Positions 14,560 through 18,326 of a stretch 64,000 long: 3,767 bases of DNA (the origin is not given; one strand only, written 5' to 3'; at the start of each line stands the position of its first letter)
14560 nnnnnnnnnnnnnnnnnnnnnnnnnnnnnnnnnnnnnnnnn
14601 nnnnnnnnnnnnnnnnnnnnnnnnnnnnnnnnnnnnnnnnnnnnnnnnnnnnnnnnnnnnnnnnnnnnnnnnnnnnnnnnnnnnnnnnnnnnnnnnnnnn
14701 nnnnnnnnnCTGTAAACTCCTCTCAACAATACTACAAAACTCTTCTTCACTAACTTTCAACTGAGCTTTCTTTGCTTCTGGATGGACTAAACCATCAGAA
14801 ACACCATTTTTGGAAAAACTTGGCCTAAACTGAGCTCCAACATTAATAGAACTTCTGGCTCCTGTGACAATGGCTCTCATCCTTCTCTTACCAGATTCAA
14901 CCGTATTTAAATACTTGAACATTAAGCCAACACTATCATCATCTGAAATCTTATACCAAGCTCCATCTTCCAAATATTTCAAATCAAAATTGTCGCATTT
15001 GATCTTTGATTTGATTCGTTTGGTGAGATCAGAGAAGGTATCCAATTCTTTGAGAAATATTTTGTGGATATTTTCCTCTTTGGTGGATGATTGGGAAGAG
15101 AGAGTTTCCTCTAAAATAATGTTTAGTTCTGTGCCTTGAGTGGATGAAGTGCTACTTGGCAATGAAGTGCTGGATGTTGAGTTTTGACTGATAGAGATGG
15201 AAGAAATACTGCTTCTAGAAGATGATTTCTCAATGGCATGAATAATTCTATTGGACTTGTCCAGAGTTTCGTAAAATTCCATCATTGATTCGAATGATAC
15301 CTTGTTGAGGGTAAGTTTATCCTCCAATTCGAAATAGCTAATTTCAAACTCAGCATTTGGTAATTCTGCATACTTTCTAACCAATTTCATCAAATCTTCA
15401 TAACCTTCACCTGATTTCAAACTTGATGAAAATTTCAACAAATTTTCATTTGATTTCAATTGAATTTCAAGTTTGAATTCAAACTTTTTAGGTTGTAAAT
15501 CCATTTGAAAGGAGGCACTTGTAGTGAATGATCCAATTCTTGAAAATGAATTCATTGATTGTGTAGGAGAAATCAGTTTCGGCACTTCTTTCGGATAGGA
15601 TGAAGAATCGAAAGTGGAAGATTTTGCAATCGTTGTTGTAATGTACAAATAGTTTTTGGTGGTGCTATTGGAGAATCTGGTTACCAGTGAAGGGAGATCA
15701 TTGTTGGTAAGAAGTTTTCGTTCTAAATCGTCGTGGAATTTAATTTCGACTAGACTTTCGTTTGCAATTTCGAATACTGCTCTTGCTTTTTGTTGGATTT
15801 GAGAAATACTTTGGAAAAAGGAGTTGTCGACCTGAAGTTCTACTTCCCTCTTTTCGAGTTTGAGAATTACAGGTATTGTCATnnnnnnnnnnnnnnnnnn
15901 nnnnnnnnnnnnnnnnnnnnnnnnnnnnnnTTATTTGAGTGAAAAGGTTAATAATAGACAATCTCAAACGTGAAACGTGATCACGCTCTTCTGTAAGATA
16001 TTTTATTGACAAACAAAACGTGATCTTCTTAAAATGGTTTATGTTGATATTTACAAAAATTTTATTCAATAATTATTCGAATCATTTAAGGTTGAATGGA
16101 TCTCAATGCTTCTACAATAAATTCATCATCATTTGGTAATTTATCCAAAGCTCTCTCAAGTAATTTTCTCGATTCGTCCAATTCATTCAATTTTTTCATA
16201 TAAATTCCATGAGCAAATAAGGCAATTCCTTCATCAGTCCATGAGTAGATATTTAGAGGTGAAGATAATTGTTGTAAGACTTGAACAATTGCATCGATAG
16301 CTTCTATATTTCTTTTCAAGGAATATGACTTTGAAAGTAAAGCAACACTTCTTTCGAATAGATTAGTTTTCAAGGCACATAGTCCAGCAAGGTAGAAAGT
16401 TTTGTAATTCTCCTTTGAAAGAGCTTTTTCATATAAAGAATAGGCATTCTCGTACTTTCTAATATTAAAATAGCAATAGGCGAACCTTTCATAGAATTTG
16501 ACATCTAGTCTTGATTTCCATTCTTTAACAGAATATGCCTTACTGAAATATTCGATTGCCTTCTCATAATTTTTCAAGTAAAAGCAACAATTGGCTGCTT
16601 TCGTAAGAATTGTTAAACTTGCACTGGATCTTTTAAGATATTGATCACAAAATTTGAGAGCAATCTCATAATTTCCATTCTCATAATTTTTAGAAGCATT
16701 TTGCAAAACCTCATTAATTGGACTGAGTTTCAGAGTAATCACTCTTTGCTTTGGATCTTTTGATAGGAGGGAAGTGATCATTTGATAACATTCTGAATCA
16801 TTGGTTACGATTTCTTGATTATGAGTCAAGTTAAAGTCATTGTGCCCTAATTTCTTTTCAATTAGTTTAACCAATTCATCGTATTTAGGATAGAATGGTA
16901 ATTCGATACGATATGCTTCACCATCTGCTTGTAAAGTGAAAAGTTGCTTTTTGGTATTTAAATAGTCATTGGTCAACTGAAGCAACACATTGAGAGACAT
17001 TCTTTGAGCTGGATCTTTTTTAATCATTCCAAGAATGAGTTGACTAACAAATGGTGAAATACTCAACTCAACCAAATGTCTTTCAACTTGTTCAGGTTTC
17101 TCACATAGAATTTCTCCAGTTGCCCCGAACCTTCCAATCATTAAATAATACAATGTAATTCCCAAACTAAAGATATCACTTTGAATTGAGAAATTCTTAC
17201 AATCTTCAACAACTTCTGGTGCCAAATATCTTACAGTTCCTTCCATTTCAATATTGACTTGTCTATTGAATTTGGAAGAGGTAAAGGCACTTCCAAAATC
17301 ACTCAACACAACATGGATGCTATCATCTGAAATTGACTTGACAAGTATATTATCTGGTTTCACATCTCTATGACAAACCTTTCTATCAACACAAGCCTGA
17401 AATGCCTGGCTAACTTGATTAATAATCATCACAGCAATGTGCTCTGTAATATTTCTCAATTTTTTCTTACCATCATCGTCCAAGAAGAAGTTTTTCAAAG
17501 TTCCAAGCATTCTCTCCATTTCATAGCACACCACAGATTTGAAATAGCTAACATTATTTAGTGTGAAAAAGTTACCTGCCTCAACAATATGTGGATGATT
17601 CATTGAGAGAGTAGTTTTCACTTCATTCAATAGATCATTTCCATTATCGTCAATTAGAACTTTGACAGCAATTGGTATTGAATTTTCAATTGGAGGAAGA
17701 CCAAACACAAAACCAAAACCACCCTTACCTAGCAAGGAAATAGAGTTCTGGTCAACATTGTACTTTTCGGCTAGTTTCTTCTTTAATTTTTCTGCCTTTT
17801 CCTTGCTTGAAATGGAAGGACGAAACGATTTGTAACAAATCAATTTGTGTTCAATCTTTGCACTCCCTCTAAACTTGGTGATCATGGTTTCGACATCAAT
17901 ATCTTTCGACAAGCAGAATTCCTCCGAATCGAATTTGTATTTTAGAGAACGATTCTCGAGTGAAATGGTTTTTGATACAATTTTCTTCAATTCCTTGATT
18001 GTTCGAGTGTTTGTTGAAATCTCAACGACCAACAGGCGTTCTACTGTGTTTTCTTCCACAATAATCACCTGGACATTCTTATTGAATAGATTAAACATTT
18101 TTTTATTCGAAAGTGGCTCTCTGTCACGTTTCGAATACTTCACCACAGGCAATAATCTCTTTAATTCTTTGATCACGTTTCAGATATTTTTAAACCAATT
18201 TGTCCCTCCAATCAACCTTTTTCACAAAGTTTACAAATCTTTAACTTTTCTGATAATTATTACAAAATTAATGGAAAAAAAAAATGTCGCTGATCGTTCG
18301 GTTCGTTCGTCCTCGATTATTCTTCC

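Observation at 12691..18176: Tandem paralogous PB1-kinase-TPR genes; the larger one also carries a p62/NBR1-like PB1+ZZ combination and a Cys-rich B-box-like region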

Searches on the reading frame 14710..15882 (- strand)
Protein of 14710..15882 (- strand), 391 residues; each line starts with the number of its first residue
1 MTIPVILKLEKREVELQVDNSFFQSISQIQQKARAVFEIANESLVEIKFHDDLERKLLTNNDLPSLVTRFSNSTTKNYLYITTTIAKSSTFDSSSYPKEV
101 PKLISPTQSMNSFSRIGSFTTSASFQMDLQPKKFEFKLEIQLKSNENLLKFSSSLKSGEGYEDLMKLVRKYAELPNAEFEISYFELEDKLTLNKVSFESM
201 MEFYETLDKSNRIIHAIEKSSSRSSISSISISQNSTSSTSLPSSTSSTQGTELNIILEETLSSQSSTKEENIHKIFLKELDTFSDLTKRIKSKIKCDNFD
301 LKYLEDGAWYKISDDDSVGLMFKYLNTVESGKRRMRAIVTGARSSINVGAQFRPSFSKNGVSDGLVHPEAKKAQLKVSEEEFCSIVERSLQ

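Call 12: find_homologous_proteins(query=window:14710-15882:-, max_evalue=10)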
Query seq(391 aa): 5564 candidates shared short words with the query, none scored E <= 10.

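Call 27: predict_structure(protein=window:14836-15882:-)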
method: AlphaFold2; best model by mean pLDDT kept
length: 349 residues; sequences in the alignment: 1
mean_pLDDT: 38.0   pTM: 0.20
mean pLDDT of the five models: 38.0, 34.4, 31.8, 30.8, 28.7
residues with pLDDT >= 90: 0; 70-90: 0; 50-70: 11; < 50: 338
segments of 3 or more residues with pLDDT < 50: 1-12, 22-27, 34-165, 167-349
pLDDT, mean of each block of 10 residues (from residue 1): 46 48 49 47 44 42 37 30 27 32 25 23 24 36 36 40 46 39 35 35 36 31 39 39 38 40 43 39 42 39 37 43 43 43 38
secondary structure, 60 per line:
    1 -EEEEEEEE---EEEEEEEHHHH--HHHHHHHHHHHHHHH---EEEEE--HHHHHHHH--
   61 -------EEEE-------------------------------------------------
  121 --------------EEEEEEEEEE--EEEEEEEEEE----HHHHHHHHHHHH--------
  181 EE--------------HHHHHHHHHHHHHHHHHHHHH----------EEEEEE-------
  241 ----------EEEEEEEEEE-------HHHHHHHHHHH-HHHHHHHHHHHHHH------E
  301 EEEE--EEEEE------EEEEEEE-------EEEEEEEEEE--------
elements in order: E2-9 E13-19 H20-23 H26-40 E44-48 H51-58 E68-71 E135-144 E147-156 H161-172 H197-217 E228-233 E251-260 H268-278 H280-293 E300-304 E307-311 E318-324 E332-341

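Call 42: find_related_loci(query=window:14836-15882:-, collection=metagenome_contigs, flank=5000)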
Query window:14836-15882:- (349 aa) in metagenome_contigs; peptide patterns used: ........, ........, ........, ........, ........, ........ (x = any residue, [..] = any of these).
150 stretches matched a pattern, but none encodes a relative of the query by tblastn (E <= 1e-3).

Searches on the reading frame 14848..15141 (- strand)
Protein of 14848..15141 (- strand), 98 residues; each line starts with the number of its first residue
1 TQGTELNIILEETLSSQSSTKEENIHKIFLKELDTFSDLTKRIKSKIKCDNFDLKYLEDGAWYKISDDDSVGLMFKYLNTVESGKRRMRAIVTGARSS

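Call 17: search_protein_families(library=pfam, max_evalue=10, proteins=[window:14848-15141:-])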
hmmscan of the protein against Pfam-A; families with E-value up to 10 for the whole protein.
seq(98 aa): 2 families
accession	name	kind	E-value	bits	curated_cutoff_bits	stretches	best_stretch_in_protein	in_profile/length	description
PF00564.30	PB1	-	1.6e-05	25.2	23.6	1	23-92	11-81/84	PB1 domain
PF21403.4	OTU1_UBXL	-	0.065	14.3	22.7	1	27-56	13-42/49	OTU1, UBXL domain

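Call 23: search_solved_structures(query=A1, max_evalue=10, show_alignments=2)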
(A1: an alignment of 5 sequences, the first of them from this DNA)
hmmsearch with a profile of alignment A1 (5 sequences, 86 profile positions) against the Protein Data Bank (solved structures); distinct sequences matched with E-value up to 10: 11.
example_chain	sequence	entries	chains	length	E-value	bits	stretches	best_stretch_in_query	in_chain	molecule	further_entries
2kfk_A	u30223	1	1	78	0.065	16.8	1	25-68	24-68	Bud emergence protein 1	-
1ip9_A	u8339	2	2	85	0.079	16.6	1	25-68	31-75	BEM1 PROTEIN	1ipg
3cvz_A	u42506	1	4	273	0.22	15.1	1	43-77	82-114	S-layer protein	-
3gzl_A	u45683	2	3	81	0.24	15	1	22-62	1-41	Acyl carrier protein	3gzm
7acy_A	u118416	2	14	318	0.24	15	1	43-77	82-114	S-layer protein | Precursor of the S-layer proteins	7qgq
6bxj_A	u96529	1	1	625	0.29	14.7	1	19-47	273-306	Chimera protein of Integrin beta-3 and Integrin alpha-L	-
1oey_J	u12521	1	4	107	0.67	13.6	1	23-79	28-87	NEUTROPHIL CYTOSOL FACTOR 4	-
2r76_A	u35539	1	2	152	1.1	12.9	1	13-45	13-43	Rare lipoprotein B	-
7kuw_A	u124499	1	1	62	1.2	12.8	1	13-41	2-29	Sequence-Based Designed Protein nmt_0994_guided_02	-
6bxf_A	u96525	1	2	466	1.4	12.6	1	19-47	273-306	Chimera protein of Integrin beta-3 and Integrin alpha-L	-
6bxb_A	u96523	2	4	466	1.4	12.6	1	19-47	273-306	Chimera protein of Integrin beta-3 and Integrin alpha-L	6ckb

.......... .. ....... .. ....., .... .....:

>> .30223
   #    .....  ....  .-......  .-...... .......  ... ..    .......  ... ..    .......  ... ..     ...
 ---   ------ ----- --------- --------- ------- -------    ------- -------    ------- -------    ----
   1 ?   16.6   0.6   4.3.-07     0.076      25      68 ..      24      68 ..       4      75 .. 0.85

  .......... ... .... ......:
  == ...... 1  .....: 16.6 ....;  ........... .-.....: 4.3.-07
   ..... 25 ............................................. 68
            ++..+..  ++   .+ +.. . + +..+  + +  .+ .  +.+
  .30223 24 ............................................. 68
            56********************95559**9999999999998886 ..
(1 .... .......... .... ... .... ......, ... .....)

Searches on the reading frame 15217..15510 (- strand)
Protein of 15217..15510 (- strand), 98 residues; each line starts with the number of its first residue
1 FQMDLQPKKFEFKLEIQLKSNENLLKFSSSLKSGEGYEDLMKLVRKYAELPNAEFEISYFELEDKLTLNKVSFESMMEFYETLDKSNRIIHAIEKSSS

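Call 17: search_protein_families(library=pfam, max_evalue=10, proteins=[window:15217-15510:-])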
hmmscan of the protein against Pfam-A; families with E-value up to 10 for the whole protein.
seq(98 aa): 1 family
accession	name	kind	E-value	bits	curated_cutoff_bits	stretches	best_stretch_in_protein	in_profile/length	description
PF00564.30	PB1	-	0.023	15.1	23.6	1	28-80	15-69/84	PB1 domain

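Call 41: search_solved_structures(query=A2, max_evalue=10, show_alignments=0)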
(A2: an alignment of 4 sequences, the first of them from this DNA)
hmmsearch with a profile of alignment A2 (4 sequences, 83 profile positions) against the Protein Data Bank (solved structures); distinct sequences matched with E-value up to 10: 3.
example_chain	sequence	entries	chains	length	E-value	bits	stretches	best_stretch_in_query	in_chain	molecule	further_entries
3cvz_A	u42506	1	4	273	0.014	19.2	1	41-76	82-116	S-layer protein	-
7acy_A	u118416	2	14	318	0.017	18.9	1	41-76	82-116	S-layer protein | Precursor of the S-layer proteins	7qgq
3l8a_A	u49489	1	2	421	0.79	13.6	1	28-63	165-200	Putative aminotransferase, probable beta-cystathionase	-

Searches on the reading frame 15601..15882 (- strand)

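Call 17: search_protein_families(library=pfam, max_evalue=10, proteins=[window:15601-15882:-])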
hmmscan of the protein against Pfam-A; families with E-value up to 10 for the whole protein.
seq(94 aa): 2 families
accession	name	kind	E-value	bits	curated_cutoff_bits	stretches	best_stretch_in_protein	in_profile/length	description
PF13570.13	Beta-prop_ACSF4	-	0.016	15.1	133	1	11-83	205-279/329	Beta-alanine-activating enzyme, beta-propeller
PF17828.6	FAS_N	-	0.06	14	23.1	1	4-40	4-40/125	N-terminal domain in fatty acid synthase subunit beta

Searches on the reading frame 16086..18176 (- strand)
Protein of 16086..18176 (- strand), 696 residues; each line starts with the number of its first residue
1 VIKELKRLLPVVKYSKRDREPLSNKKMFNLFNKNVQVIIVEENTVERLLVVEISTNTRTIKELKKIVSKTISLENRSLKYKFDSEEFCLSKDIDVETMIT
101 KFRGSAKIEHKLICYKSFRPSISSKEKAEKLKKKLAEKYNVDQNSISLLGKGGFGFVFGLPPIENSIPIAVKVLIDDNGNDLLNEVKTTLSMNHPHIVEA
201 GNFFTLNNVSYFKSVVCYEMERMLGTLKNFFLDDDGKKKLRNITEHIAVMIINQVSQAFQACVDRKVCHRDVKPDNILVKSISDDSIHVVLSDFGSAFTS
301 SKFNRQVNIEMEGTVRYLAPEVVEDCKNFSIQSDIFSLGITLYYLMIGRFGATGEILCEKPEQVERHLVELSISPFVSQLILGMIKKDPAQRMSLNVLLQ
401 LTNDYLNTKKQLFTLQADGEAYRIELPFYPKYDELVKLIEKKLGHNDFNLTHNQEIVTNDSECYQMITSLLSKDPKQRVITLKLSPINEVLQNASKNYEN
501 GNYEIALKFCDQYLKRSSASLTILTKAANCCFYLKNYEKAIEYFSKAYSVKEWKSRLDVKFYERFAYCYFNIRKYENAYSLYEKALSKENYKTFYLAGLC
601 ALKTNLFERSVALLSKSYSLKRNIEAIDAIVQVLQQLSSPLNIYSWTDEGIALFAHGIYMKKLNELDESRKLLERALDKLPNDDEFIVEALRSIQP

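Call 3: search_protein_families(library=pfam, proteins=[window:16086-18176:-], max_evalue=1)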
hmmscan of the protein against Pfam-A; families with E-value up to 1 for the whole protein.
window:16086-18176:- (696 aa): 19 families
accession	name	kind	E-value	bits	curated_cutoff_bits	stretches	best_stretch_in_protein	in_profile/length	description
PF00069.31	Pkinase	-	2.4e-37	129.2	31.7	1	146-400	4-259/263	Protein kinase domain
PF07714.23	PK_Tyr_Ser-Thr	-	1.1e-21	77.8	23.1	1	148-398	6-254/258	Protein tyrosine and serine/threonine kinase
PF07719.23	TPR_2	-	1.6e-10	40.7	27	3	526-548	6-28/34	Tetratricopeptide repeat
PF12895.13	ANAPC3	-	9.2e-10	39.1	27.2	2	498-546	34-81/82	Anaphase-promoting complex, cyclosome, subunit 3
PF13424.12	TPR_12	-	6.4e-08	33.1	30.1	1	502-551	18-75/77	Tetratricopeptide repeat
PF13428.12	TPR_14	-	6.7e-08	32.9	23.5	1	657-688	8-39/44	Tetratricopeptide repeat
PF14559.12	TPR_19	-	1.3e-07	32.3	25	1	499-545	3-49/68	Tetratricopeptide repeat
PF00515.34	TPR_1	-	5.4e-07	29.6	27.8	2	528-547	8-27/34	Tetratricopeptide repeat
PF13432.12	TPR_16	-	1.3e-05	25.9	32.7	1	498-548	8-58/65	Tetratricopeptide repeat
PF13181.12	TPR_8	-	1.3e-05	25.5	25.7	2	523-551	3-31/34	Tetratricopeptide repeat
PF13176.12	TPR_7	-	0.00022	21.5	27.9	0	571-588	11-30/36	Tetratricopeptide repeat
PF17667.7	Pkinase_fungal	-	0.0015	17.8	24.1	1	252-335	292-376/387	Fungal protein kinase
PF06293.20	Kdo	-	0.0016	18.3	21.3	1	243-308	115-180/207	Lipopolysaccharide kinase (Kdo/WaaP) family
PF13174.12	TPR_6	-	0.0034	18.4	26.3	0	652-682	2-32/33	Tetratricopeptide repeat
PF00564.30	PB1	-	0.013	15.8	23.6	0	50-105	15-72/84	PB1 domain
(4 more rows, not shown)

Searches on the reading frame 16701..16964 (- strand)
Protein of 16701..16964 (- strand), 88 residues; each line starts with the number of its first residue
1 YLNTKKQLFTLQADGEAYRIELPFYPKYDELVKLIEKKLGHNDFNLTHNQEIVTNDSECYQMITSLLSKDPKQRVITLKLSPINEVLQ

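Call 17: search_protein_families(library=pfam, max_evalue=10, proteins=[window:16701-16964:-])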
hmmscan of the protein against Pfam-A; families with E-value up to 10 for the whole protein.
seq(88 aa): 2 families
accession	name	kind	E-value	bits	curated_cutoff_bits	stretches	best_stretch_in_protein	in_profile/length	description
PF00069.31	Pkinase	-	0.065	13.1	31.7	1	35-76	216-253/263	Protein kinase domain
PF14801.12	TrmI-like_N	-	0.29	11.5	24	0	29-55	6-32/50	TrmI-like N-terminal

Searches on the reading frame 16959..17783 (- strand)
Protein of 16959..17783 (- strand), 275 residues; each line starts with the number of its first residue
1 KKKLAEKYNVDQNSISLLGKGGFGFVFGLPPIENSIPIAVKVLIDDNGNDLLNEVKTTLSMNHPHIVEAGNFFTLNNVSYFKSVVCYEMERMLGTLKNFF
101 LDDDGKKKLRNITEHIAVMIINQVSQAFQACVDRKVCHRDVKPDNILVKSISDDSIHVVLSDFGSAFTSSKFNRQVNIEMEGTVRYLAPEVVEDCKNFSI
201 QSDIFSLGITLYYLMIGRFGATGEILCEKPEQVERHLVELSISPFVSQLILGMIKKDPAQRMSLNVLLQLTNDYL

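Call 56: search_solved_structures(query=window:16959-17783:-, max_evalue=1e-12)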
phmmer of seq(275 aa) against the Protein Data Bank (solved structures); distinct sequences matched with E-value up to 1e-12: 136 (the best 60 are shown).
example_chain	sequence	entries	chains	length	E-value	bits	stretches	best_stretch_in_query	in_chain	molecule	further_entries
9p9u_A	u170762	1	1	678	2e-17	66.9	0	13-216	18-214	Epidermal growth factor receptor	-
6fdy_U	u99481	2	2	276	3.3e-17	66.1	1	40-264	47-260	Serine/threonine-protein kinase ULK3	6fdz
3d5x_A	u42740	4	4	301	1.1e-16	64.4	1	17-268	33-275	Polo-like kinase 1 | Polo-like kinase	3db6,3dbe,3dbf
3d5v_A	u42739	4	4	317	1.3e-16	64.2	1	17-268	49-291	Polo-like kinase 1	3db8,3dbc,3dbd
8vf6_A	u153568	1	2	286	1.6e-16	63.9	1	17-268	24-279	Serine/threonine-protein kinase 33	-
9y9n_A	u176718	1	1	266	1.7e-16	63.8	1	16-268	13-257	Serine/threonine-protein kinase PLK4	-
3d5u_A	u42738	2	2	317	3.3e-16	62.8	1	17-268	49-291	Polo-like kinase 1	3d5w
4jxf_A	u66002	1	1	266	4.5e-16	62.4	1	16-268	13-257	Serine/threonine-protein kinase PLK4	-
3cok_A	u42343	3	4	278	5.2e-16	62.2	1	16-268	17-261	Serine/threonine-protein kinase PLK4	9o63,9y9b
4yur_A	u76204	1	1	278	5.2e-16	62.2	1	16-268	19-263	Serine/threonine-protein kinase PLK4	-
3lij_A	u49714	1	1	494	4.7e-15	59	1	15-232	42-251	Calcium/calmodulin dependent protein kinase with a kinase domain and 4 calmodulin like EF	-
4j7b_A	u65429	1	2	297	5.9e-15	58.7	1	17-268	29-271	Polo-like kinase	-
3dfa_A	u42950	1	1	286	1.1e-14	57.9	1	5-218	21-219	Calcium-dependent protein kinase cgd3_920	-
2wei_A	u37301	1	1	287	1.1e-14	57.8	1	5-218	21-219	CALMODULIN-DOMAIN PROTEIN KINASE 1, PUTATIVE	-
9r1w_AAA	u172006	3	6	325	1.3e-14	57.7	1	17-269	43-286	Serine/threonine-protein kinase PLK1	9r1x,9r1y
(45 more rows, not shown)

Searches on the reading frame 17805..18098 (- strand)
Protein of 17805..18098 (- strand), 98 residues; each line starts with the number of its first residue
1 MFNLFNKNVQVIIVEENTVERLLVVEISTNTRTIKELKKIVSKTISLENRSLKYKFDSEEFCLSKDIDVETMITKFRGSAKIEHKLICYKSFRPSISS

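Call 17: search_protein_families(library=pfam, max_evalue=10, proteins=[window:17805-18098:-])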
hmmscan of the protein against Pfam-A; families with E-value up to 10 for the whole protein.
seq(98 aa): 2 families
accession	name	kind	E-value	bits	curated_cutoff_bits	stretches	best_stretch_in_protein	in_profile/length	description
PF00564.30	PB1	-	0.036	14.5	23.6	1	24-81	15-74/84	PB1 domain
PF21403.4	OTU1_UBXL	-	0.075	14.1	22.7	1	24-56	13-44/49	OTU1, UBXL domain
